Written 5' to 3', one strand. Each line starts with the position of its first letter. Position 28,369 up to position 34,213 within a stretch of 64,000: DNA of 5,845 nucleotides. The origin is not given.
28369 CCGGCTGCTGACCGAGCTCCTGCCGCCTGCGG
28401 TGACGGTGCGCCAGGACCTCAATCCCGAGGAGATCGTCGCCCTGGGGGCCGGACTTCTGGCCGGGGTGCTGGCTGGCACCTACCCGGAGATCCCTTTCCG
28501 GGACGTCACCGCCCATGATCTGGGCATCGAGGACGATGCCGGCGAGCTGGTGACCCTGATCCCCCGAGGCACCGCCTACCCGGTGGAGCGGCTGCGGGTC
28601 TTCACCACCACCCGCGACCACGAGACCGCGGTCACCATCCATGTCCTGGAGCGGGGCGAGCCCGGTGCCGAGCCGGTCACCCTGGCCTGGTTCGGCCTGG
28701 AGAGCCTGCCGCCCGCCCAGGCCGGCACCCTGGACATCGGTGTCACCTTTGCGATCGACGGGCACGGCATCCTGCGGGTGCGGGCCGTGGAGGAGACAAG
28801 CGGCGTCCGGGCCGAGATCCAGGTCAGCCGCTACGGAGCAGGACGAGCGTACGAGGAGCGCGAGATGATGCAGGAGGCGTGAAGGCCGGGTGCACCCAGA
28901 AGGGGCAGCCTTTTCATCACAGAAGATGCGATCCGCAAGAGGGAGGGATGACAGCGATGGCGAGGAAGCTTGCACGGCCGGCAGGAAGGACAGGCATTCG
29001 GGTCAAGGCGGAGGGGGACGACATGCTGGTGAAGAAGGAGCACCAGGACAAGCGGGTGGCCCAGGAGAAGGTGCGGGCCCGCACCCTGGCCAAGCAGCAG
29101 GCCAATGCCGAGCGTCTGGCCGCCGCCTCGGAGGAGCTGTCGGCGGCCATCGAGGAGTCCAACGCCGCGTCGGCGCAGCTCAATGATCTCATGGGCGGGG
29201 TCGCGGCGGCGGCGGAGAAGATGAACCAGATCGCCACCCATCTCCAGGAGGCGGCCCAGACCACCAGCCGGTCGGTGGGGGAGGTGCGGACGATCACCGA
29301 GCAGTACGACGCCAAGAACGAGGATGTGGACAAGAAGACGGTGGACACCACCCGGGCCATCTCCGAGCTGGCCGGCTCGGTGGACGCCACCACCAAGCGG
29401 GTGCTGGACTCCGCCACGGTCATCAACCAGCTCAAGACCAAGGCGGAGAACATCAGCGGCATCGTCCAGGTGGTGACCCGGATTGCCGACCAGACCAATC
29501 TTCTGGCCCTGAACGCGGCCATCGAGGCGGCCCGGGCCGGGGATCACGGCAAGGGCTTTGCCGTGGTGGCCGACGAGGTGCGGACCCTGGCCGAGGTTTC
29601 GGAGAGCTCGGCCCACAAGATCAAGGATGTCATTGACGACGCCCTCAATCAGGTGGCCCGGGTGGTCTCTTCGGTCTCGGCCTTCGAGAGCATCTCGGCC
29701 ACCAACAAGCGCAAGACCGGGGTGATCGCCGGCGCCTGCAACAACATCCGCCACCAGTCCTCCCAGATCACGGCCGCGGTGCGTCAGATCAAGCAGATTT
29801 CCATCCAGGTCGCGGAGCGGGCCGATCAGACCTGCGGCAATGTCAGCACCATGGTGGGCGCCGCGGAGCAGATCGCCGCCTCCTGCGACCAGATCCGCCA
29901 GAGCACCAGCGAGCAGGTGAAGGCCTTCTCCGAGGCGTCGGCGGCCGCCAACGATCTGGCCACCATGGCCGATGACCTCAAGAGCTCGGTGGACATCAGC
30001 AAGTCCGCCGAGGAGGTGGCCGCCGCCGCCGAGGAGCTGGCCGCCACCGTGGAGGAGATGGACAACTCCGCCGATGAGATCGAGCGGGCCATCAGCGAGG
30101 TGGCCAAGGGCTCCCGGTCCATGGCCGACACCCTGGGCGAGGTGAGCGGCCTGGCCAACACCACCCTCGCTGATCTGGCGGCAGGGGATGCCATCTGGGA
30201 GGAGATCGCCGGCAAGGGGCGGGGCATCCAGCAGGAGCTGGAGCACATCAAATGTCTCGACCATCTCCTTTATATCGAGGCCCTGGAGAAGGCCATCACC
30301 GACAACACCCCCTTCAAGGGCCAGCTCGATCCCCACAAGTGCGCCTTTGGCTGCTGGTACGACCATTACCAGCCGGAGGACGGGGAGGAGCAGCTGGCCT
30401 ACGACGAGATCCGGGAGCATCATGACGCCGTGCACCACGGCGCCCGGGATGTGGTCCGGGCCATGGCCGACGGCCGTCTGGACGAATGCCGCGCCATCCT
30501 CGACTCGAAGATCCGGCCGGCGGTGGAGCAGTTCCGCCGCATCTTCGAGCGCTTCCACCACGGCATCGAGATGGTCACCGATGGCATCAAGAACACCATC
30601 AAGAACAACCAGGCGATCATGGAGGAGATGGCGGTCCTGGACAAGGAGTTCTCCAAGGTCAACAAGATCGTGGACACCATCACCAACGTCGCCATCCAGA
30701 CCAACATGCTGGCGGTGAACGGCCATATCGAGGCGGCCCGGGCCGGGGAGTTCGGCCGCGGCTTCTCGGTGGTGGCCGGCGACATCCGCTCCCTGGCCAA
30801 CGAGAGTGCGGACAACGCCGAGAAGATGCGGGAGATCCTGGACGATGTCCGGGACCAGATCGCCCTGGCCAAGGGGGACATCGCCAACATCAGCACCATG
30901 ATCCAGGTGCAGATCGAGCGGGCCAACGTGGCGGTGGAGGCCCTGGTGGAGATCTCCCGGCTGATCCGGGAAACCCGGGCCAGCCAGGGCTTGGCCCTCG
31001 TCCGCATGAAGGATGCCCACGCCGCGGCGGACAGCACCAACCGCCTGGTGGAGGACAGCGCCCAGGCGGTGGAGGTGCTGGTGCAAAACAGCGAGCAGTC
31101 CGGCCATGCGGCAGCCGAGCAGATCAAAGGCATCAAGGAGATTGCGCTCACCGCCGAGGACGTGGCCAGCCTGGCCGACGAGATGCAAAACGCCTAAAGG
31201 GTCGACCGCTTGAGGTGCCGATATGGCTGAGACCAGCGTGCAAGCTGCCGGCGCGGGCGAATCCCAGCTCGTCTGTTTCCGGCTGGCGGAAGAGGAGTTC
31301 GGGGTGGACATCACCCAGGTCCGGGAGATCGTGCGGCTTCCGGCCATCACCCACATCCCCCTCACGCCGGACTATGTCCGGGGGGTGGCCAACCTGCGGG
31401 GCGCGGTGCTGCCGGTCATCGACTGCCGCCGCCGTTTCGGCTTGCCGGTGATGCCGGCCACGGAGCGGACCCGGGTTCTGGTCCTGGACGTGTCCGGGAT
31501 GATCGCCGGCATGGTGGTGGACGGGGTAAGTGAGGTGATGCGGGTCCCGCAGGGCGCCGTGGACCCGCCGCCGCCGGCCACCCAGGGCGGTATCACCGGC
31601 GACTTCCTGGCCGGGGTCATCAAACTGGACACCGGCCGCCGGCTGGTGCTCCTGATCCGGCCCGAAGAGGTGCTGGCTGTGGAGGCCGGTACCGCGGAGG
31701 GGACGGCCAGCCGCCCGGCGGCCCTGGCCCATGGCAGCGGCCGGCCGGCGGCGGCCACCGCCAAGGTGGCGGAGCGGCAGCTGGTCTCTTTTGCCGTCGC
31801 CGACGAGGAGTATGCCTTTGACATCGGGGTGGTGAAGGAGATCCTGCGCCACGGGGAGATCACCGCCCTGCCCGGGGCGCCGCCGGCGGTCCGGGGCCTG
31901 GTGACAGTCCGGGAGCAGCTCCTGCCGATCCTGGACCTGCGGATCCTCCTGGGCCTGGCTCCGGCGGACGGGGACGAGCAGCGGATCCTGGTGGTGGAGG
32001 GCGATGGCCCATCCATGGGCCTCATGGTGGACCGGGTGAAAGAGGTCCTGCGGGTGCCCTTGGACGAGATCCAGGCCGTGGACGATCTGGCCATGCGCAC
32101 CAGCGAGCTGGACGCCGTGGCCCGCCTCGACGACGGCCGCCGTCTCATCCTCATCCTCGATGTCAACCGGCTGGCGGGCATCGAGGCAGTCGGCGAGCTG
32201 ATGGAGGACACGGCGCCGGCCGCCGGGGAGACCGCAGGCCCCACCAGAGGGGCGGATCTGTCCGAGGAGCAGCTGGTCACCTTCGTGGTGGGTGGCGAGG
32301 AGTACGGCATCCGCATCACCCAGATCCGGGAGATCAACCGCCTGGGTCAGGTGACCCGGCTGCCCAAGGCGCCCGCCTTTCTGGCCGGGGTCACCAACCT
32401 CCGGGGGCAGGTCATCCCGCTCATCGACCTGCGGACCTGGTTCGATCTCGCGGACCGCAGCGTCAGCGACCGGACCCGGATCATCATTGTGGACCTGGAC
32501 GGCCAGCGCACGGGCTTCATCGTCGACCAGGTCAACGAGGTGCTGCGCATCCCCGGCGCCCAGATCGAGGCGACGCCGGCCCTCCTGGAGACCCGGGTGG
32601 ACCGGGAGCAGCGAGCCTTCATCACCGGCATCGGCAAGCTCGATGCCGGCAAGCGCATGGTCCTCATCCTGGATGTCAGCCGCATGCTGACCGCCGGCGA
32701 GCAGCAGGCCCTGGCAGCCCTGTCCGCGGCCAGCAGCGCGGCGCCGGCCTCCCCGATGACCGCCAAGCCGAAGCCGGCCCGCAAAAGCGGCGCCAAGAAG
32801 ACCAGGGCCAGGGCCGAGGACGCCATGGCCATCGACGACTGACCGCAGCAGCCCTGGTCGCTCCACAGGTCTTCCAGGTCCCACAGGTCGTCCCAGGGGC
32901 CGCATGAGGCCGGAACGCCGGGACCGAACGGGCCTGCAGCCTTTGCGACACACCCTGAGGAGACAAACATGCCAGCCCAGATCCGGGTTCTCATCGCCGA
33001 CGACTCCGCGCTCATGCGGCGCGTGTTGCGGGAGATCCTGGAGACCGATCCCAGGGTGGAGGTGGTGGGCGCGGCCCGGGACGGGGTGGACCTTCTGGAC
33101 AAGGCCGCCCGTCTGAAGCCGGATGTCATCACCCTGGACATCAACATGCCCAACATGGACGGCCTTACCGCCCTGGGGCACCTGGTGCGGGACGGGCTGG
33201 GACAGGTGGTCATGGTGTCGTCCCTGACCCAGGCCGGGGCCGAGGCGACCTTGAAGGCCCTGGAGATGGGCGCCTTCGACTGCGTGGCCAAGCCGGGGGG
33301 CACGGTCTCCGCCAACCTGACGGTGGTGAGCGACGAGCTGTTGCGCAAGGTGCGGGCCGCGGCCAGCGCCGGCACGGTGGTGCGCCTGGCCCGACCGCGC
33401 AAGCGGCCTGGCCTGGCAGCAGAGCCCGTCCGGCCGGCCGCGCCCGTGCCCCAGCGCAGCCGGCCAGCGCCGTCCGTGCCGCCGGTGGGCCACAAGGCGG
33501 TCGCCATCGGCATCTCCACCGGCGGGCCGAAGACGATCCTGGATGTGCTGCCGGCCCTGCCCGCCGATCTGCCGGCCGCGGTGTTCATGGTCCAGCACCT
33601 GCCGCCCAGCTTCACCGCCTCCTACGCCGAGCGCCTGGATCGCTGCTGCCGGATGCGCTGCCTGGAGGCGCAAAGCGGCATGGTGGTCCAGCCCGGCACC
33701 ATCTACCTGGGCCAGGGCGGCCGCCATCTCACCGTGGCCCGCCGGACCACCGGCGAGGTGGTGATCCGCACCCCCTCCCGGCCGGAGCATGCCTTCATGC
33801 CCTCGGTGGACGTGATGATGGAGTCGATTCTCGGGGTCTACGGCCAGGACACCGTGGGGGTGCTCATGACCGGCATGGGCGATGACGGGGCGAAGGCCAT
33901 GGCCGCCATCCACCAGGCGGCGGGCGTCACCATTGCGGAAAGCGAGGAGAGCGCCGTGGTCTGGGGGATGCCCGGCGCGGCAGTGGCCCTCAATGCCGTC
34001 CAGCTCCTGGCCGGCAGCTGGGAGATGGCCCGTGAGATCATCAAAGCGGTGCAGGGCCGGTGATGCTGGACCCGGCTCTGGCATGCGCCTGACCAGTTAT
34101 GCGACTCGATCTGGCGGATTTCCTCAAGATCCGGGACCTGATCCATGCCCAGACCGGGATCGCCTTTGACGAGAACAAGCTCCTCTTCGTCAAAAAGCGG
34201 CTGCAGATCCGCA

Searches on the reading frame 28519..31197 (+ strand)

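Call 25: search_protein_families(library=ncbifam, proteins=[window:28519-31197:+], max_evalue=1e-10)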
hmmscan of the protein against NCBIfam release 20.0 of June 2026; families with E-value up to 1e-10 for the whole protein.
window:28519-31197:+ (892 aa): 7 families
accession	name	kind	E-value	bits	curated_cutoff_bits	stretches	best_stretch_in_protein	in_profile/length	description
NF058645.1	MCPCtpMPsAe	equivalog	8.7e-41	140.3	900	2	235-484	315-553/558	methyl-accepting chemotaxis protein CtpM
NF011615.0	PRK15041.1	equivalog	2.4e-31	109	947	2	272-461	317-507/554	methyl-accepting chemotaxis protein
NF041847.1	transduc_aer2_vibrio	equivalog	3.4e-31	108.3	1200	2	218-426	497-716/804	aerotaxis transducer Aer2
NF050802.1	AspChtxCcaA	equivalog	1.2e-30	106.5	1300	2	300-423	560-686/700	aspartate chemotaxis receptor CcaA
NF007309.0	PRK09793.1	equivalog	2.2e-30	106.1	903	2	274-434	315-486/533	methyl-accepting chemotaxis protein IV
NF047851.1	MCPCitTducer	equivalog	1e-29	104.1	900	2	272-462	316-510/553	methyl-accepting chemotaxis citrate transducer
NF011622.0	PRK15048.1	equivalog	5.4e-29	101.7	900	2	272-476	315-519/553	methyl-accepting chemotaxis protein II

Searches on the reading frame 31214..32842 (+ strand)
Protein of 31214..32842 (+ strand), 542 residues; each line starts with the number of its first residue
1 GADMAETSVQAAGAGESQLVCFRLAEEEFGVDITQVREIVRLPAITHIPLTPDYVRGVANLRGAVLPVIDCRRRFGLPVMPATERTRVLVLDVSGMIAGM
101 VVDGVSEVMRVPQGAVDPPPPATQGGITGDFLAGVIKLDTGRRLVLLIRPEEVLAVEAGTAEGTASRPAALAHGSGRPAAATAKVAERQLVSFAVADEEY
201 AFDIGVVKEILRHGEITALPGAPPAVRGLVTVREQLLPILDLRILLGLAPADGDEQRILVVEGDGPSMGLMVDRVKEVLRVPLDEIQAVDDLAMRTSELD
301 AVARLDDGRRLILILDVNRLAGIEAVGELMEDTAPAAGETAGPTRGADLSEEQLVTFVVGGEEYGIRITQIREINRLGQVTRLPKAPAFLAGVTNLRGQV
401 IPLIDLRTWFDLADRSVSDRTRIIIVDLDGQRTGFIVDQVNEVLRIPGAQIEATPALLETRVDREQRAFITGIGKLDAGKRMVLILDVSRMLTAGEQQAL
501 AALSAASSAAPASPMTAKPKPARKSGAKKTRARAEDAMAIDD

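Call 25: search_protein_families(library=ncbifam, proteins=[window:31214-32842:+], max_evalue=1e-10)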
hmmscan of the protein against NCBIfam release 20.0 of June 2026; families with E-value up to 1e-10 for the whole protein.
window:31214-32842:+ (542 aa): 1 family
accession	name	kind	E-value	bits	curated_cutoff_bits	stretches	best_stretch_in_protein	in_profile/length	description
NF007903.0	PRK10612.1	equivalog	1.5e-67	226.5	260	3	350-501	15-160/167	chemotaxis protein CheW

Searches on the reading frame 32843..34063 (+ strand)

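Call 25: search_protein_families(library=ncbifam, proteins=[window:32843-34063:+], max_evalue=1e-10)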
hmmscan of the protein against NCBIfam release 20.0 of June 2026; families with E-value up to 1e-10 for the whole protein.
window:32843-34063:+ (406 aa): 14 families
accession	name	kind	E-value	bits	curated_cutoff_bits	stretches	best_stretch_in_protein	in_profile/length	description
NF001965.0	PRK00742.1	subfamily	3.7e-111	371.8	293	1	46-404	3-354/357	chemotaxis-specific protein-glutamate methyltransferase CheB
NF009206.0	PRK12555.1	subfamily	5.6e-91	305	342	1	47-404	1-337/340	chemotaxis-specific protein-glutamate methyltransferase CheB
NF007708.0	PRK10403.1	equivalog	2.5e-20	72.8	343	1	46-132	6-92/215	nitrate/nitrite response regulator protein NarP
NF041367.1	CheY_Halo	equivalog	1.5e-17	64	200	1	49-152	1-101/114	chemotaxis protein CheY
NF008677.0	PRK11697.1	equivalog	2e-17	63.4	246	1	47-153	2-104/238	two-component system response regulator BtsR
NF007935.0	PRK10651.1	equivalog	9.1e-17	60.9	250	1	46-144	6-103/216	two-component system response regulator NarL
TIGR02875.1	spore_0_A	equivalog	1.1e-16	60.8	200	1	46-152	2-109/262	sporulation transcription factor Spo0A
NF052445.1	RespRegMctR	equivalog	6.4e-15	55.1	300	1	46-125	1-81/205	two-component system response regulator MctR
NF008469.0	PRK11361.1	equivalog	3.3e-14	52.4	714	1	44-162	2-117/461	acetoacetate metabolism transcriptional regulator AtoC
NF011896.0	PRK15369.1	equivalog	3.8e-13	49.5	242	1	46-150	3-106/211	two component system response regulator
NF007969.0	PRK10693.1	equivalog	1e-12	47.7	329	1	47-151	8-109/337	two-component system response regulator RssB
NF008099.0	PRK10841.1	equivalog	2.2e-12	45.6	920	1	38-160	816-937/949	two-component system sensor histidine kinase RcsC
NF007901.0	PRK10610.1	equivalog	4.7e-12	46.2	189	1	46-153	5-112/129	chemotaxis response regulator CheY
NF045944.1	ResRegRpaBCyano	equivalog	7e-11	41.9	330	0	50-153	1-100/229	response regulator transcription factor RpaB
